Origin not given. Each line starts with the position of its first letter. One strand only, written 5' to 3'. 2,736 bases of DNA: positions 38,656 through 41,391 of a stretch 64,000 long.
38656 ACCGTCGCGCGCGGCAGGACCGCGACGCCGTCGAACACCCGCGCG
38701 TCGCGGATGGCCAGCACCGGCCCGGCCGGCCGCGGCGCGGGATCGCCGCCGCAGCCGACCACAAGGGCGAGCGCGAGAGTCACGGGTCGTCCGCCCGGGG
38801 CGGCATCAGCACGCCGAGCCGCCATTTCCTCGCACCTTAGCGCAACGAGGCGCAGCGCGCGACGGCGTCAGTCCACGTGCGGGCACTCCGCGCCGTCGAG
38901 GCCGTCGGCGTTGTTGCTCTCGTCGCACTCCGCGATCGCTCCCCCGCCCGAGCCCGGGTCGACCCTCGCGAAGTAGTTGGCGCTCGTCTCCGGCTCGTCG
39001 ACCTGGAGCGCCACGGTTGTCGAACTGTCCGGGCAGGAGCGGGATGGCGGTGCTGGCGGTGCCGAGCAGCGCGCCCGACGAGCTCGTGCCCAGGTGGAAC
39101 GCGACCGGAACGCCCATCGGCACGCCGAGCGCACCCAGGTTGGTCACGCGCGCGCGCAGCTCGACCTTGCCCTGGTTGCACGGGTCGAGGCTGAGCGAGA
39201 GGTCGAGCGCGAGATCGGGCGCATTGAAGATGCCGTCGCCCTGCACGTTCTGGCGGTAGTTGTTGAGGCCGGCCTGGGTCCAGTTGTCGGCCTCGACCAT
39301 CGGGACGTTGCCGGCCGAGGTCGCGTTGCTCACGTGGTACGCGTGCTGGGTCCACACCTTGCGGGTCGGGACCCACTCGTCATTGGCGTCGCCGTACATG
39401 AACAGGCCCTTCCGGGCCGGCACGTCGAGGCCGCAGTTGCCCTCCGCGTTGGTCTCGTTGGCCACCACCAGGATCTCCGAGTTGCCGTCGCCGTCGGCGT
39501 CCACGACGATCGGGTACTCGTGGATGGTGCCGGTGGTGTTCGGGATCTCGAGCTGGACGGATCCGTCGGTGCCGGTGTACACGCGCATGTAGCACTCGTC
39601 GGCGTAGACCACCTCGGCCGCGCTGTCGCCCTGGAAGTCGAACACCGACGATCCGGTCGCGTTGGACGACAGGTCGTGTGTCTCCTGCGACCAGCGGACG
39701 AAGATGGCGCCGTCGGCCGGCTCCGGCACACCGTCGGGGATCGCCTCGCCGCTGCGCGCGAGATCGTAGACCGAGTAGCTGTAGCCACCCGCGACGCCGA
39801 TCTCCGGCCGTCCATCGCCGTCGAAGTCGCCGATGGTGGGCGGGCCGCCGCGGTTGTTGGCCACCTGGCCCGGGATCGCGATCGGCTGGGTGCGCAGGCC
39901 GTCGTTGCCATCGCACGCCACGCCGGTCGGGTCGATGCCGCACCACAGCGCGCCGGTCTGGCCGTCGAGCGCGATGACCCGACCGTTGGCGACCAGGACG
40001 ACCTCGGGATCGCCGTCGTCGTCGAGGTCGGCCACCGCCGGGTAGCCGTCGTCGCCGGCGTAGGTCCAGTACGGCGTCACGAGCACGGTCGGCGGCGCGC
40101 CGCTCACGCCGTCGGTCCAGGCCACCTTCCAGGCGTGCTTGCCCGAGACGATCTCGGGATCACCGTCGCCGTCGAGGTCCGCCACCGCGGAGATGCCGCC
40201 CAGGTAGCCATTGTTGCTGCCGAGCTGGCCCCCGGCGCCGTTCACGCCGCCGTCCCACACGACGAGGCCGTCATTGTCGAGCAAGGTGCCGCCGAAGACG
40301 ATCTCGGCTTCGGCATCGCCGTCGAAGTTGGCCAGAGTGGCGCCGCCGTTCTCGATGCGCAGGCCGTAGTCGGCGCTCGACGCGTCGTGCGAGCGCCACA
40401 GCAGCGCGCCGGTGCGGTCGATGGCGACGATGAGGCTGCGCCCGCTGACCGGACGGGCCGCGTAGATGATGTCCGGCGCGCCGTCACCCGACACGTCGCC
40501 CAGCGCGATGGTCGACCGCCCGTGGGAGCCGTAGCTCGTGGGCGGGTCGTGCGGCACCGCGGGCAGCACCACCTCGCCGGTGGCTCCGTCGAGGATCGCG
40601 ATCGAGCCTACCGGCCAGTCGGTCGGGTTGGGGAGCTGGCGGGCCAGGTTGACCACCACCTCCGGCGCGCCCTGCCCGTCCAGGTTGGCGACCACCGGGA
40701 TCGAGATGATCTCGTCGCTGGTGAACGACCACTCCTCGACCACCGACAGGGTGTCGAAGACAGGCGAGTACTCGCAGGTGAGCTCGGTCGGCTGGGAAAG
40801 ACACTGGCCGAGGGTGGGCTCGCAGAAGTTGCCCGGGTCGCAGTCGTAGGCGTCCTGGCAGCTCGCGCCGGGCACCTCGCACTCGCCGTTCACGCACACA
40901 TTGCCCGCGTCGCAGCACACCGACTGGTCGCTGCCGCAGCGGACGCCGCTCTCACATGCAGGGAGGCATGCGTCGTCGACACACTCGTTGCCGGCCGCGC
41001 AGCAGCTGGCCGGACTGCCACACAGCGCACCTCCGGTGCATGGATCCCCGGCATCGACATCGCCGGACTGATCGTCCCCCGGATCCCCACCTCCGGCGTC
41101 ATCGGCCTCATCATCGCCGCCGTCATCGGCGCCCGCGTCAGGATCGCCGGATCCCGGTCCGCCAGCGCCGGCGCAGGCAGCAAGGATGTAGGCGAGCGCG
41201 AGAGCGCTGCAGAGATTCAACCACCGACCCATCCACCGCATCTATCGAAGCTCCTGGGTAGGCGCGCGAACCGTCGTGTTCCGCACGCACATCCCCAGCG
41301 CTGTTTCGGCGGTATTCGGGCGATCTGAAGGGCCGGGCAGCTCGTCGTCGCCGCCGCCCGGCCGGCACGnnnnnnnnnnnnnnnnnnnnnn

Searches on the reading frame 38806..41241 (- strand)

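Call 89: search_protein_families(library=pfam, proteins=[window:38806-41241:-], max_evalue=0.0001)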
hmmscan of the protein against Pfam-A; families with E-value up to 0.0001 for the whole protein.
window:38806-41241:- (811 aa): 2 families
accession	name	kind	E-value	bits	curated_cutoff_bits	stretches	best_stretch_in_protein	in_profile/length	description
PF13517.12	FG-GAP_3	-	1.3e-17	64.6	26.9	1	355-415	1-60/61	FG-GAP-like repeat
PF01839.29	FG-GAP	-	1.5e-07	31.5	22.1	0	349-367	3-21/37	FG-GAP repeat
